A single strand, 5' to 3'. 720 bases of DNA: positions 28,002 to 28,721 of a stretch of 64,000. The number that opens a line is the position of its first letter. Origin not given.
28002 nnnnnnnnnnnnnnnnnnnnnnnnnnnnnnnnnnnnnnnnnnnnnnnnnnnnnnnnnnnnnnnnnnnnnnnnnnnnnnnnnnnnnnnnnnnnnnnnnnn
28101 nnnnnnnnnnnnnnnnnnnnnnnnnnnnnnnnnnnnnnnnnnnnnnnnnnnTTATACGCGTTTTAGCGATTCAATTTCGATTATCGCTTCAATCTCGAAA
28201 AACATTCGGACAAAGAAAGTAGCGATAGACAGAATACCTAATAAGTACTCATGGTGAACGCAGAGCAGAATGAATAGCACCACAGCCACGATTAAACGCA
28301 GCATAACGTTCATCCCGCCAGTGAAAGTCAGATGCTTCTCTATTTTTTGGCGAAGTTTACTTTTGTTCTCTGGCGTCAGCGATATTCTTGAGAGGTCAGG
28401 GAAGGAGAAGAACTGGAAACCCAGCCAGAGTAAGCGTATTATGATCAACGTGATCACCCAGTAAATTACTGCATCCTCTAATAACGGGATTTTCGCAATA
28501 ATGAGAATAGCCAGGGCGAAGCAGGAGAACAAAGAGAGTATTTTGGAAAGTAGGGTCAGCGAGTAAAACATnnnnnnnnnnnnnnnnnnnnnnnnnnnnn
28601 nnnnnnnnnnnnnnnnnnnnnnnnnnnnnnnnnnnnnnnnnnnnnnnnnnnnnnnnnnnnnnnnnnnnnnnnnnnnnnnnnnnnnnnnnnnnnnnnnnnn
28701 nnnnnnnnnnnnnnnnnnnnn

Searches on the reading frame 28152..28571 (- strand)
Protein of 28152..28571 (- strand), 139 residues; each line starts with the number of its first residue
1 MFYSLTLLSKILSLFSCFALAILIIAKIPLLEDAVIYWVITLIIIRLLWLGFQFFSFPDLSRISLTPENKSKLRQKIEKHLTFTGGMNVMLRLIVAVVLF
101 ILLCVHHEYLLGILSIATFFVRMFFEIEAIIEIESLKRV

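Call 20: search_protein_families(library=phrogs, proteins=[window:28152-28571:-], max_evalue=0.1)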
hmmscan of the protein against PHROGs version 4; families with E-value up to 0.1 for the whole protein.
window:28152-28571:- (139 aa): 1 family
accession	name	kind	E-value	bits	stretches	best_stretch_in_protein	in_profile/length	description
phrog_35645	-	unknown function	0.057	14.7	1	22-56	32-66/72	-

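Call 21: search_protein_families(library=pfam, proteins=[window:28152-28571:-], max_evalue=1)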
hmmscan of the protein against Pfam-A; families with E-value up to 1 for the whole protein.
window:28152-28571:- (139 aa): 0 families

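Call 71: search_protein_families(library=ncbifam, proteins=[window:28152-28571:-], max_evalue=0.5)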
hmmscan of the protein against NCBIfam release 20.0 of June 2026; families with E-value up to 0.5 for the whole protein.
window:28152-28571:- (139 aa): 0 families

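Call 72: search_protein_families(library=padloc, proteins=[window:28152-28571:-], max_evalue=0.5)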
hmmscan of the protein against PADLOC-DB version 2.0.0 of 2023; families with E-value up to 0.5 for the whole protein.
window:28152-28571:- (139 aa): 0 families
